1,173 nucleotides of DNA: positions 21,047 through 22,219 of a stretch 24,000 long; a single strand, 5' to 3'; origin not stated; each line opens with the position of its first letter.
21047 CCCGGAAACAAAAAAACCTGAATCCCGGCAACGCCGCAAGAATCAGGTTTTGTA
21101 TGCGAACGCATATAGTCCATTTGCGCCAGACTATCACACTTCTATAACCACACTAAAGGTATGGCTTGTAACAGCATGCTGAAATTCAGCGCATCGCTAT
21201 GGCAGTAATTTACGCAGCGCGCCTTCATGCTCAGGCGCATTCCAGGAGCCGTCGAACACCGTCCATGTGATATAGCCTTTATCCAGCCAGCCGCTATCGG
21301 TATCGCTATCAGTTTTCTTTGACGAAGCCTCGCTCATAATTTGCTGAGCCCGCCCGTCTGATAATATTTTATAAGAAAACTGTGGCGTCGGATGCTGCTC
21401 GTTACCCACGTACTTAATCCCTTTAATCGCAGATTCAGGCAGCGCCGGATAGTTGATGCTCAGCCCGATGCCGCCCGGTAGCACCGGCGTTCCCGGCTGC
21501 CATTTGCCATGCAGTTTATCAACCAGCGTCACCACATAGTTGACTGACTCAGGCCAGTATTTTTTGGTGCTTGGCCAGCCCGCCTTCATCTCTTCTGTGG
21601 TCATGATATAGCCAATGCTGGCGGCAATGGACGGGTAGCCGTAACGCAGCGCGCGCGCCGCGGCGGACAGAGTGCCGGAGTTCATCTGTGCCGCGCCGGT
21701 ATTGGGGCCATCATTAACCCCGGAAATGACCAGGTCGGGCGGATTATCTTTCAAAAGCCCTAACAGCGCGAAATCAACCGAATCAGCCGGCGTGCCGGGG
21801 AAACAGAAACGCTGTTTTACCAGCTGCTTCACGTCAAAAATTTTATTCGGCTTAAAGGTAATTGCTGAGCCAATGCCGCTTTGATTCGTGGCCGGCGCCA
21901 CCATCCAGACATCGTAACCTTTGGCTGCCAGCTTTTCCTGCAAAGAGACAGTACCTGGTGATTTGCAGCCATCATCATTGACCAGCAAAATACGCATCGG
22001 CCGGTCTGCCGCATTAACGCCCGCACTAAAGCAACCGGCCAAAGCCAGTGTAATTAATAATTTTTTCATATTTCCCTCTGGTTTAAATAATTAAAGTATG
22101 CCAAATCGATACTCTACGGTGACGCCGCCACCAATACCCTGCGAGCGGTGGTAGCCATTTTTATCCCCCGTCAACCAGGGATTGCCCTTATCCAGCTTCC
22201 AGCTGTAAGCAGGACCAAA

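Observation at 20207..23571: Two RAT-terminator leaders link an OprD-like porin and a secreted SurE-family phosphatase to a BglG antiterminator with no EII or glycosidase nearby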

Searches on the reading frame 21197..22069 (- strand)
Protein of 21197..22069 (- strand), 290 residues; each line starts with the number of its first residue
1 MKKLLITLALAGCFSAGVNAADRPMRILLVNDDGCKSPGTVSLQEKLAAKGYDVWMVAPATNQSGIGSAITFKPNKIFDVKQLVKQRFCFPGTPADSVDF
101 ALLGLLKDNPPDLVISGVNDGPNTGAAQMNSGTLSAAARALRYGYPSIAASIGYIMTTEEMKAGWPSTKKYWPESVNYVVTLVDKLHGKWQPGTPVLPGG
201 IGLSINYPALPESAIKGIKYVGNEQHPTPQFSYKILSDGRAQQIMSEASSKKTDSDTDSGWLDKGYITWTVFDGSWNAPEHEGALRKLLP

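Call 4: search_protein_families(library=pfam, proteins=[window:21197-22069:-])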
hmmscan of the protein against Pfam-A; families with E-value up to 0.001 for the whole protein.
window:21197-22069:- (290 aa): 1 family
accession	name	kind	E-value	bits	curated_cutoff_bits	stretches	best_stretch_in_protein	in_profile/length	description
PF01975.23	SurE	-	1.3e-42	146.1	22.1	1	27-221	1-180/189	Survival protein SurE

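Call 8: find_homologous_proteins(query=window:21197-22069:-)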
Query window:21197-22069:- (290 aa): 289 proteins with E <= 0.001 among 8000 candidates; the best 120 are listed.
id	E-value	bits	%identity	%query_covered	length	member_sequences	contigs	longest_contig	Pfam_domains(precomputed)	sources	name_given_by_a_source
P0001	1.4e-194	663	100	100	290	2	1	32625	PF01975.24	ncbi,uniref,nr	ncbi:5'/3'-nucleotidase SurE [Izhakiella australiensis]|uniref:5'-nucleotidase n=1 Tax=Izhakiella au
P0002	2.3e-140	485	72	100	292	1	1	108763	PF01975.24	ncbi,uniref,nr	ncbi:5'/3'-nucleotidase SurE [Erwinia oleae]|uniref:5'/3'-nucleotidase SurE n=1 Tax=Erwinia oleae Ta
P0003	2.3e-140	485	72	100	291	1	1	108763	PF01975.24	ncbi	-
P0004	6.5e-140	484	72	100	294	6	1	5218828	PF01975.24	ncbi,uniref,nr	ncbi:5'/3'-nucleotidase SurE [Buttiauxella selenatireducens]|uniref:5'-nucleotidase n=1 Tax=Buttiaux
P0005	1.2e-139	483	71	100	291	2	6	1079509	PF01975.24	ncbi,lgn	-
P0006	1.3e-139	483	71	100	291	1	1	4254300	PF01975.24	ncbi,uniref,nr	ncbi:5'/3'-nucleotidase SurE [Erwinia sp. 9145]|uniref:5'/3'-nucleotidase SurE n=1 Tax=Erwinia sp. 9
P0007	3.2e-139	482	73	93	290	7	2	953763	PF01975.24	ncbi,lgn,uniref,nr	ncbi:5'-nucleotidase /3'-nucleotidase /exopolyphosphatase [Kosakonia oryzendophytica]|uniref:5'-nucl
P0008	7.6e-139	480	73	94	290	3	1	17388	PF01975.24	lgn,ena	-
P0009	7.8e-139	480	72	100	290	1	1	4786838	PF01975.24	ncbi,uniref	ncbi:5'/3'-nucleotidase SurE [Kosakonia sp. BYX6]|uniref:5'-nucleotidase n=1 Tax=Kosakonia calanthes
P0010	2.2e-138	479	71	100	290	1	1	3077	PF01975.24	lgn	-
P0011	3.5e-138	478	71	100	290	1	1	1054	PF01975.24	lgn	-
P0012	4.7e-138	478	74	94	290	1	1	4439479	PF01975.24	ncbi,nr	ncbi:5'/3'-nucleotidase SurE [Kosakonia sp. H02]|nr:5'/3'-nucleotidase SurE [Kosakonia sp. H02]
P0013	4.9e-138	478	73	92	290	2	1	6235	PF01975.24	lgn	-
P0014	1.9e-137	476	70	100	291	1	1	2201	PF01975.24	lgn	-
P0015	7.7e-137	474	71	100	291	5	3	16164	PF01975.24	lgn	-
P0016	1.1e-136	473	70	100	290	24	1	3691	PF01975.24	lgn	-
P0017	2.2e-136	472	69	100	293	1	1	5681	PF01975.24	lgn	-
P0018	2.5e-136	472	68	100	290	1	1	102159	PF01975.24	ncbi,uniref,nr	ncbi:5'/3'-nucleotidase SurE [Enterobacter sp. Bisph1]|uniref:5'/3'-nucleotidase SurE n=1 Tax=Entero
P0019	8.0e-136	471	72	96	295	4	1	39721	PF01975.24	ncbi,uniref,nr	ncbi:5'/3'-nucleotidase SurE [Buttiauxella brennerae]|uniref:5'/3'-nucleotidase SurE n=1 Tax=Buttiau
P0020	7.3e-135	467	70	100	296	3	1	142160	PF01975.24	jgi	jgi:5'-nucleotidase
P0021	1.1e-134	467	70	100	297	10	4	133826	PF01975.24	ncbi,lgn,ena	-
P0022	1.3e-134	467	68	100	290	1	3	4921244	PF01975.24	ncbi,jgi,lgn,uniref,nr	ncbi:5'/3'-nucleotidase SurE [Kosakonia sp. BK9b]|uniref:5'/3'-nucleotidase SurE n=1 Tax=Kosakonia s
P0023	7.3e-134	464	69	100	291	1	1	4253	PF01975.24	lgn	-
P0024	1.6e-133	463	71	95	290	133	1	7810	PF01975.24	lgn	-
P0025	1.8e-133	463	68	100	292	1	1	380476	PF01975.24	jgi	jgi:5'-nucleotidase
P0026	2.4e-133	462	70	100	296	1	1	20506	PF01975.24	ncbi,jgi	-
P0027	2.7e-133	462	72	97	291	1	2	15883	PF01975.24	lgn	-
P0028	4.5e-133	461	70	100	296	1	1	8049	PF01975.24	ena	-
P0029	7.3e-133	461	72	94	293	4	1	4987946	PF01975.24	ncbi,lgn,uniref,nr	ncbi:5'-nucleotidase surE [Buttiauxella agrestis]|uniref:5'-nucleotidase n=2 Tax=Buttiauxella agrest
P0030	8.3e-133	461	70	100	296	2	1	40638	PF01975.24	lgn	-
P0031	1.0e-132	460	67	100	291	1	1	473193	PF01975.24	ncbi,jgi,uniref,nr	ncbi:5'/3'-nucleotidase SurE [Enterobacteriaceae bacterium YMB-R22]|jgi:5'-nucleotidase|uniref:5'/3'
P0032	1.4e-132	460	69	100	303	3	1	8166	PF01975.24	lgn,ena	-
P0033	6.9e-132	458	67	100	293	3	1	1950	PF01975.24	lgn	-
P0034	7.8e-132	457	68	100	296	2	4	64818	PF01975.24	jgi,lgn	jgi:5'-nucleotidase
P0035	4.7e-131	455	70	100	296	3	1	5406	PF01975.24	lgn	-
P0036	7.5e-131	454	67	100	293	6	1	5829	PF01975.24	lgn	-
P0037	8.6e-130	451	67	100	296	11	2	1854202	PF01975.24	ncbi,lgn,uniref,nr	ncbi:5'/3'-nucleotidase SurE [Cedecea davisae]|uniref:5'/3'-nucleotidase SurE n=1 Tax=Cedecea davisa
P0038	3.7e-129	449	68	97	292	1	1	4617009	PF01975.24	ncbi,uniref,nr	ncbi:SurE family 5'-nucleotidase [Paramixta manurensis]|uniref:5'-nucleotidase n=1 Tax=Paramixta man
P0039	1.2e-128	447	66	100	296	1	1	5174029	PF01975.24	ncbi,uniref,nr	ncbi:5'/3'-nucleotidase SurE [Pantoea sp. BAV 3049]|uniref:5'/3'-nucleotidase SurE n=1 Tax=Pantoea s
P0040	1.6e-128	447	67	100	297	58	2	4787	PF01975.24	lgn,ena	-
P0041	4.1e-128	445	68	95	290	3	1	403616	PF01975.24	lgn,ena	-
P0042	4.9e-128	445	66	100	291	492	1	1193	PF01975.24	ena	-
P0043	1.6e-126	440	67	100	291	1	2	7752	PF01975.24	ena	-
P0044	1.6e-126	440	67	100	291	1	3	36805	PF01975.24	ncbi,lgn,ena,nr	ncbi:5'/3'-nucleotidase SurE [Raoultella planticola]|nr:5'/3'-nucleotidase SurE [Raoultella plantico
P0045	1.7e-126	440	67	100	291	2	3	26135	PF01975.24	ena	-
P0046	4.2e-126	439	67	100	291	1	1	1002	PF01975.24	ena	-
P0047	6.2e-126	438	65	100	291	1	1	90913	PF01975.24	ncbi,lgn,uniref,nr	ncbi:5'/3'-nucleotidase SurE [Entomohabitans teleogrylli]|uniref:5'/3'-nucleotidase SurE n=1 Tax=Ent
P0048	7.5e-126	438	67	100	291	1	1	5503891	PF01975.24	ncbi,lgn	ncbi:5'/3'-nucleotidase SurE [Raoultella planticola]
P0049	9.5e-126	437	67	100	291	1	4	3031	PF01975.24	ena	-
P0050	9.6e-126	437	67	100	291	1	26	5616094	PF01975.24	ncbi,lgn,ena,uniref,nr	ncbi:TPA: 5'/3'-nucleotidase SurE [Raoultella planticola]|uniref:5'/3'-nucleotidase SurE n=1 Tax=Rao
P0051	1.0e-125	437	67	100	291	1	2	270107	PF01975.24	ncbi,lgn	ncbi:TPA: 5'/3'-nucleotidase SurE [Raoultella planticola ATCC 33531]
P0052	1.1e-125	437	67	100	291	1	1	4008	PF01975.24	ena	-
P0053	1.1e-125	437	67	100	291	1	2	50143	PF01975.24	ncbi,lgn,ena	ncbi:TPA: 5'/3'-nucleotidase SurE [Raoultella planticola]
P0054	1.1e-125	437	66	100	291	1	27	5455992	PF01975.24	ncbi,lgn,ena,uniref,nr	ncbi:5'/3'-nucleotidase SurE [Raoultella sp. Lac2]|uniref:5'-nucleotidase n=1 Tax=Klebsiella electri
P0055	1.1e-125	437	67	100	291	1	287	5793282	PF01975.24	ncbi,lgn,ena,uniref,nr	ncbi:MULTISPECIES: 5'/3'-nucleotidase SurE [Raoultella]|uniref:5'-nucleotidase n=1 Tax=Raoultella pl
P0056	1.1e-125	437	67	100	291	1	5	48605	PF01975.24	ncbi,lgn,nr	ncbi:TPA: 5'/3'-nucleotidase SurE [Raoultella planticola]|nr:5'/3'-nucleotidase SurE [Raoultella pla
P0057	1.3e-125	437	66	100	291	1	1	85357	PF01975.24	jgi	-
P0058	1.4e-125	437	67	100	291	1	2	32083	PF01975.24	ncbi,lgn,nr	ncbi:TPA: 5'/3'-nucleotidase SurE [Raoultella planticola]|nr:5'/3'-nucleotidase SurE [Raoultella pla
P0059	1.6e-125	437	66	100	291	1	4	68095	PF01975.24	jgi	jgi:5'-nucleotidase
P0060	1.6e-125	437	66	100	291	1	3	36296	PF01975.24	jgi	-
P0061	1.7e-125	437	66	100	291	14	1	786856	PF01975.24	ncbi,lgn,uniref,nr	ncbi:5'/3'-nucleotidase SurE [Raoultella terrigena]|uniref:5'/3'-nucleotidase SurE n=1 Tax=Raoultell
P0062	1.8e-125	437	67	100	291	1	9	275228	PF01975.24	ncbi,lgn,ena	ncbi:5'/3'-nucleotidase SurE [Raoultella planticola]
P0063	1.9e-125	436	67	100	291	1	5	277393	PF01975.24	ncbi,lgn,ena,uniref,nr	ncbi:5'-nucleotidase [Raoultella planticola]|uniref:5'-nucleotidase n=1 Tax=Raoultella planticola Ta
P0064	2.1e-125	436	66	100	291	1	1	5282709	PF01975.24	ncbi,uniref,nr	ncbi:5'/3'-nucleotidase SurE [Klebsiella electrica]|uniref:5'/3'-nucleotidase SurE n=1 Tax=Klebsiell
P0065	2.3e-125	436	67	100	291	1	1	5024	PF01975.24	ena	-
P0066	2.7e-125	436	69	91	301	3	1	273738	PF01975.24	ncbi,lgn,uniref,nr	ncbi:5'/3'-nucleotidase SurE [Pragia fontium]|uniref:5'-nucleotidase n=1 Tax=Pragia fontium TaxID=82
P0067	3.0e-125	436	66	100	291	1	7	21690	PF01975.24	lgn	-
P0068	3.8e-125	435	66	100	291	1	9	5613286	PF01975.24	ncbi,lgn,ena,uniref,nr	ncbi:5'/3'-nucleotidase SurE [Raoultella planticola]|uniref:5'-nucleotidase n=1 Tax=Raoultella plant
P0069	4.0e-125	435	66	100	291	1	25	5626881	PF01975.24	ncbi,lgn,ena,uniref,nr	ncbi:5'/3'-nucleotidase SurE [Raoultella planticola]|uniref:5'/3'-nucleotidase SurE n=1 Tax=Raoultel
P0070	4.1e-125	435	66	100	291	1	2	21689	PF01975.24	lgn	-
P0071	4.4e-125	435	66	100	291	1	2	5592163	PF01975.24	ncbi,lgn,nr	ncbi:5'/3'-nucleotidase SurE [Raoultella planticola]|nr:5'/3'-nucleotidase SurE [Raoultella plantico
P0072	5.4e-125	435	67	93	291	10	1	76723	PF01975.24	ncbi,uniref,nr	ncbi:MAG: 5'/3'-nucleotidase SurE [Enterobacterales bacterium endosymbiont of Blomia tropicalis]|uni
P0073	5.5e-125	435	66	100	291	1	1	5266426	PF01975.24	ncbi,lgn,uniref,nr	ncbi:5'-nucleotidase SurE [Klebsiella electrica]|uniref:5'/3'-nucleotidase SurE n=1 Tax=Klebsiella e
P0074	5.6e-125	435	66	100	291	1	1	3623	PF01975.24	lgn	-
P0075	5.7e-125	435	66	100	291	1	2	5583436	PF01975.24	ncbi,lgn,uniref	ncbi:5'/3'-nucleotidase SurE [Raoultella planticola]|uniref:5'/3'-nucleotidase SurE n=1 Tax=Raoultel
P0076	6.9e-125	435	66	100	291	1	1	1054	PF01975.24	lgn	-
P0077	7.0e-125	435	66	100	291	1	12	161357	PF01975.24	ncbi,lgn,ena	ncbi:TPA: 5'/3'-nucleotidase SurE [Raoultella planticola]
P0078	7.2e-125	435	66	100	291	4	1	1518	PF01975.24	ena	-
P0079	7.4e-125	435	66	100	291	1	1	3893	PF01975.24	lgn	-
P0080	7.7e-125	434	66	100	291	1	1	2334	PF01975.24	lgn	-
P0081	7.7e-125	434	66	100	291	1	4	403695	PF01975.24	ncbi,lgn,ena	ncbi:TPA: 5'/3'-nucleotidase SurE [Raoultella planticola]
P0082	7.9e-125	434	66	100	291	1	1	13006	PF01975.24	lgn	-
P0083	1.1e-124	434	66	100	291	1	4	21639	PF01975.24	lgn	-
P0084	1.2e-124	434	66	100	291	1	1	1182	PF01975.24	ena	-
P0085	1.2e-124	434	66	100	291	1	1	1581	PF01975.24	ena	-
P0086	1.4e-124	434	66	100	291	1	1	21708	PF01975.24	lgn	-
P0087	1.5e-124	434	68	95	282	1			PF01975.24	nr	nr:5'/3'-nucleotidase SurE [Raoultella planticola]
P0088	1.5e-124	434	66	100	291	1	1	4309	PF01975.24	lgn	-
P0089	1.7e-124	433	66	100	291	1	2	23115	PF01975.24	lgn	-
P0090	1.9e-124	433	66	100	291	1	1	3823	PF01975.24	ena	-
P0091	2.3e-124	433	66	100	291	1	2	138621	PF01975.24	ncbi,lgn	ncbi:TPA: 5'/3'-nucleotidase SurE [Raoultella planticola]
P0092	2.9e-124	433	65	100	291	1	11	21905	PF01975.24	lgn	-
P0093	3.0e-124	433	65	100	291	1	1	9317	PF01975.24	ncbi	ncbi:MAG: 5'/3'-nucleotidase SurE [Kluyvera sp.]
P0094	3.3e-124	432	66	100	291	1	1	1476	PF01975.24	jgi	jgi:5'-nucleotidase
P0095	4.9e-124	432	68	97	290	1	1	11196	PF01975.24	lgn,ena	-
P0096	2.2e-123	430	65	99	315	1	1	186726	PF01975.24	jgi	-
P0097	2.7e-123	429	65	100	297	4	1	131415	PF01975.24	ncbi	-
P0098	4.2e-123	429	68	92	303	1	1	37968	PF01975.24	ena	-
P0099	6.0e-123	428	66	100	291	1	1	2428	PF01975.24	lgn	-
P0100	6.7e-123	428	64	100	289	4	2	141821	PF01975.24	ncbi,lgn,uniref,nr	ncbi:5'/3'-nucleotidase SurE [Enterobacillus tribolii]|uniref:5'-nucleotidase n=1 Tax=Enterobacillus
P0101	1.0e-122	427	64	100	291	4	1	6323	PF01975.24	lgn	-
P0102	1.1e-122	427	65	100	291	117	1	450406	PF01975.24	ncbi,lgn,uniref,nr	ncbi:5'-nucleotidase /3'-nucleotidase /exopolyphosphatase [Raoultella sp. BIGb0149]|uniref:5'/3'-nuc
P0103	1.6e-122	427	63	100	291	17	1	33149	PF01975.24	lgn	-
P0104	3.0e-122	426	68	92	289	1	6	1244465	PF01975.24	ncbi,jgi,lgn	ncbi:MAG TPA: 5'/3'-nucleotidase SurE [Buttiauxella sp.]|jgi:5'-nucleotidase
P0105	3.6e-122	426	68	92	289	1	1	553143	PF01975.24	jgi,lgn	jgi:5'-nucleotidase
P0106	4.3e-122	425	68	92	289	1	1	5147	PF01975.24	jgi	jgi:5'-nucleotidase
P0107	4.7e-122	425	66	98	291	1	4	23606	PF01975.24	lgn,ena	-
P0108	4.9e-122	425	62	100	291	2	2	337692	PF01975.24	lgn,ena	-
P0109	5.1e-122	425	65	100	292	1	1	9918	PF01975.24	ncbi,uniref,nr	ncbi:5'/3'-nucleotidase SurE [Serratia microhaemolytica]|uniref:5'/3'-nucleotidase SurE n=1 Tax=Serr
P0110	5.6e-122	425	66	98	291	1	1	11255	PF01975.24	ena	-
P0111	7.8e-122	425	68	92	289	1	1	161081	PF01975.24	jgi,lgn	jgi:5'-nucleotidase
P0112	1.7e-121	423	66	98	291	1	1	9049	PF01975.24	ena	-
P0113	1.8e-121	423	65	98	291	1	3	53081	PF01975.24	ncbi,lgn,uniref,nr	ncbi:5'/3'-nucleotidase SurE [Kluyvera ascorbata]|uniref:5'-nucleotidase n=1 Tax=Kluyvera ascorbata 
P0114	2.3e-121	423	66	98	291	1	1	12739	PF01975.24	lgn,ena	-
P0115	2.3e-121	423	66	98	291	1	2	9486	PF01975.24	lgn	-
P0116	2.8e-121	423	66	98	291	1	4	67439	PF01975.24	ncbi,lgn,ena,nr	ncbi:TPA: 5'/3'-nucleotidase SurE [Kluyvera ascorbata]|nr:5'/3'-nucleotidase SurE [Kluyvera ascorbat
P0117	2.8e-121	423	66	98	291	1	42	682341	PF01975.24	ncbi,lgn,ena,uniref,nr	ncbi:5'/3'-nucleotidase SurE [Kluyvera ascorbata]|uniref:5'/3'-nucleotidase SurE n=1 Tax=Kluyvera as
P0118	2.8e-121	423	66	98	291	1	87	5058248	PF01975.24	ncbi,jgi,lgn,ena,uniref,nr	ncbi:5'/3'-nucleotidase SurE [Kluyvera ascorbata]|uniref:5'/3'-nucleotidase SurE n=1 Tax=Kluyvera as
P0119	3.0e-121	423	66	98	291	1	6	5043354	PF01975.24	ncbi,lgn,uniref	ncbi:5'/3'-nucleotidase SurE [Kluyvera ascorbata]|uniref:5'-nucleotidase n=1 Tax=Kluyvera ascorbata 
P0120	3.1e-121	423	66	98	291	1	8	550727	PF01975.24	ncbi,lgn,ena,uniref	ncbi:5'/3'-nucleotidase SurE [Kluyvera ascorbata]|uniref:5'/3'-nucleotidase SurE n=1 Tax=Kluyvera as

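Call 10: find_related_loci(query=A1, collection=genome_contigs, flank=8000)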
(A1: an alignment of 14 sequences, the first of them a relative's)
Query A1 (290 aa) in genome_contigs; peptide patterns used: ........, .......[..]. (x = any residue, [..] = any of these).
85 stretches matched a pattern; 68 encode a relative of the query (tblastn E <= 1e-3); 68 distinct loci.
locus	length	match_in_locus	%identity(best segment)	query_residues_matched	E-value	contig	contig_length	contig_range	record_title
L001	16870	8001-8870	72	1-289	2e-144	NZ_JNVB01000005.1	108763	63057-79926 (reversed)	Erwinia oleae strain DAPP-PG531 contig5, whole genome shotgun sequence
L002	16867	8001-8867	71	1-289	2e-143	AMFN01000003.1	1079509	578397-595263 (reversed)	Enterobacteriaceae bacterium LSJC7 Scaffold1_3, whole genome shotgun sequence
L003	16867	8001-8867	73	1-289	2e-143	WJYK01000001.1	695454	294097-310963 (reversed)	Enterobacteriaceae bacterium RIT693 1, whole genome shotgun sequence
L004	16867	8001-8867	69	1-289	1e-141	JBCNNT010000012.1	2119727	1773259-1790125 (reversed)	MAG: Enterobacter sp. isolate SMAGNO108 Contig12, whole genome shotgun sequence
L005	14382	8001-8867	68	1-289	2e-140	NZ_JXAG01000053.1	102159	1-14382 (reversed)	Enterobacter sp. Bisph1 contig053, whole genome shotgun sequence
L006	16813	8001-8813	73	19-289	7e-140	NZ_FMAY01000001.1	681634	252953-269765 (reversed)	Kosakonia oryzendophytica strain REICA_082, whole genome shotgun sequence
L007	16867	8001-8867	69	1-289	7e-140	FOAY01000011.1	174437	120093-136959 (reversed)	Kosakonia sacchari strain SP1 genome assembly, contig: Ga0060208_111, whole genome shotgun sequence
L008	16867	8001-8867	69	1-289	1e-139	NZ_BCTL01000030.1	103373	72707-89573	Cedecea neteri NBRC 105707 = ATCC 33855 strain NBRC 105707, whole genome shotgun sequence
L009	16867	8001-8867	71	1-289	1e-139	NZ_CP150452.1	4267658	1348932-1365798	Dryocola sp. BD586 chromosome, complete genome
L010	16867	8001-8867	70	1-289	2e-139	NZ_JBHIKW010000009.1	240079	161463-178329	Cedecea sp. S5-13 9, whole genome shotgun sequence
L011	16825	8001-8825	73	15-289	6e-139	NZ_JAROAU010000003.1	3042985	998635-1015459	Kosakonia cowanii strain 282A-S69 282A_S69_3, whole genome shotgun sequence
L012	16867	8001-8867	70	1-289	1e-138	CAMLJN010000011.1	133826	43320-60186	MAG: uncultured Buttiauxella sp. isolate SRR12181029_bin.1_metawrap_v1.3.0_MAG genome assembly, contig: ERZ12593168_19,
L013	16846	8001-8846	70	1-282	2e-138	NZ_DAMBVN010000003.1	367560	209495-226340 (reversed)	MAG: Kosakonia sp. isolate CTOTU49356 NODE_3_length_367560_cov_65.637439, whole genome shotgun sequence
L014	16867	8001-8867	70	1-289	1e-138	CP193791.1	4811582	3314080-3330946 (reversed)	Enterobacter sp. TMH.L2 chromosome, complete genome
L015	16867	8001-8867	69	1-289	1e-136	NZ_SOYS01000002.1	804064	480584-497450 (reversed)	Cedecea colo strain ZA scaffold_1, whole genome shotgun sequence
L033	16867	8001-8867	65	1-289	7e-128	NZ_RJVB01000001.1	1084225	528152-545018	Erwinia sp. JUb26 Ga0304838_101, whole genome shotgun sequence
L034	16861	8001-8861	64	1-289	5e-127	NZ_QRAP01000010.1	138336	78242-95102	Enterobacillus tribolii strain DSM 103736 Ga0215724_110, whole genome shotgun sequence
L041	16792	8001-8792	69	26-289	1e-124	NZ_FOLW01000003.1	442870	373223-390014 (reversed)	Pragia fontium DSM 5563 = ATCC 49100 strain DSM 5563, whole genome shotgun sequence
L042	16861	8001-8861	64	1-289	5e-124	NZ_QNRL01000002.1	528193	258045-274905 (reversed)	Pseudocitrobacter faecalis strain DSM 27453 Ga0244571_102, whole genome shotgun sequence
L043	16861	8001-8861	64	1-289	6e-123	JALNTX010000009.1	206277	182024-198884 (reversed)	Enterobacteriaceae bacterium G50 contig00009, whole genome shotgun sequence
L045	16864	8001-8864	61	2-289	7e-122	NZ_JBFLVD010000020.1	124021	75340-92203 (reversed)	Scandinavium sp. UTDF21-P1B CNTSAP1B_S431_contig_20, whole genome shotgun sequence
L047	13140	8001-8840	63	4-289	2e-121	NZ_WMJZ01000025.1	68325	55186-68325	Intestinirhabdus alba strain BIT-B35 Scaffold25, whole genome shotgun sequence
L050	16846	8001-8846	61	1-282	4e-119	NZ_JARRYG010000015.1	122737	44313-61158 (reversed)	Providencia huashanensis strain CRE-3FA-0001 NODE_15_length_122737_cov_66.463052, whole genome shotgun sequence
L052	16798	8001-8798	68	24-289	4e-117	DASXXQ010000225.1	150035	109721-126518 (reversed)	MAG TPA_asm: Buttiauxella sp. isolate SMAG_U4802 k141_197025, whole genome shotgun sequence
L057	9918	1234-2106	65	1-289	4e-127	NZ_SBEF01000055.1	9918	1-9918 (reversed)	Serratia microhaemolytica strain ZS-11 Scaffold51_1, whole genome shotgun sequence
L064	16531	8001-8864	54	1-289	3e-97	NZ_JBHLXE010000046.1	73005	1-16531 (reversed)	Thorsellia kenyensis strain CCM 8545 platanus_K_25_97_49, whole genome shotgun sequence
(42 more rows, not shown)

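Call 12: find_encoding_contigs(protein=P0001, flank=10000, max_places=3)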
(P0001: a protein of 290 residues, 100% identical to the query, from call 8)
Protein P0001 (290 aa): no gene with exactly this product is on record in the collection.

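Call 13: find_encoding_contigs(protein=P0007, flank=10000, max_places=2)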
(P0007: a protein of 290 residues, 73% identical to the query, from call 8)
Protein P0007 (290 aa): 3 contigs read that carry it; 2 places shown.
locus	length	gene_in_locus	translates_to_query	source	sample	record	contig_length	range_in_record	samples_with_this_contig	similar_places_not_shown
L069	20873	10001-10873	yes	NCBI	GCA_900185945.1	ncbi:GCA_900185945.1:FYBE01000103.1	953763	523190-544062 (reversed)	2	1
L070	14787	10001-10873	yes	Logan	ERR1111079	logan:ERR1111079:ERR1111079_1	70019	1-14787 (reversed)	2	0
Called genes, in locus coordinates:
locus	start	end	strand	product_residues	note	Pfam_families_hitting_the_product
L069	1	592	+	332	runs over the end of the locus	PF00532:Peripla_BP_1, PF13407:Peripla_BP_4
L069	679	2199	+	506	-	PF00005:ABC_tran, PF13304:AAA_21 (faint), PF00005:ABC_tran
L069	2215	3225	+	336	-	PF02653:BPD_transp_2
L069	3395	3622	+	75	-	PF13991:BssS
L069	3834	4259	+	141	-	-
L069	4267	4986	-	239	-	PF02698:DUF218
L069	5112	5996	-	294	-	PF00383:dCMP_cyt_deam_1, PF08211:dCMP_cyt_deam_2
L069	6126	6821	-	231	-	PF04172:LrgB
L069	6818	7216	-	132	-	PF03788:LrgA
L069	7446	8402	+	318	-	PF01207:Dus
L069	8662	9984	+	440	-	PF03573:OprD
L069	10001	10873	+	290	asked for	PF01975:SurE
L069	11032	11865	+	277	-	PF03123:CAT_RBD, PF00874:PRD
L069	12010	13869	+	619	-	PF00367:PTS_EIIB, PF02378:PTS_EIIC, PF00358:PTS_EIIA_1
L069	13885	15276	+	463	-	PF00232:Glyco_hydro_1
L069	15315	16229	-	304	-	PF00126:HTH_1, PF03466:LysR_substrate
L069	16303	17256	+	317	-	PF23023:Anti-Pycsar_Apyc1, PF00753:Lactamase_B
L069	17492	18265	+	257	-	PF00106:adh_short, PF08659:KR, PF13561:adh_short_C2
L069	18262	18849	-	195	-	PF09335:VTT_dom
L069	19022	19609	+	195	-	PF04893:Yip1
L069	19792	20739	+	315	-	PF00768:Peptidase_S11, PF13354:Beta-lactamase2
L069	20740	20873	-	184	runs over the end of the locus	PF13302:Acetyltransf_3 (weak), PF13420:Acetyltransf_4, PF00583:Acetyltransf_1, PF13508:Acetyltransf_7 (weak)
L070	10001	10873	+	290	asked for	PF01975:SurE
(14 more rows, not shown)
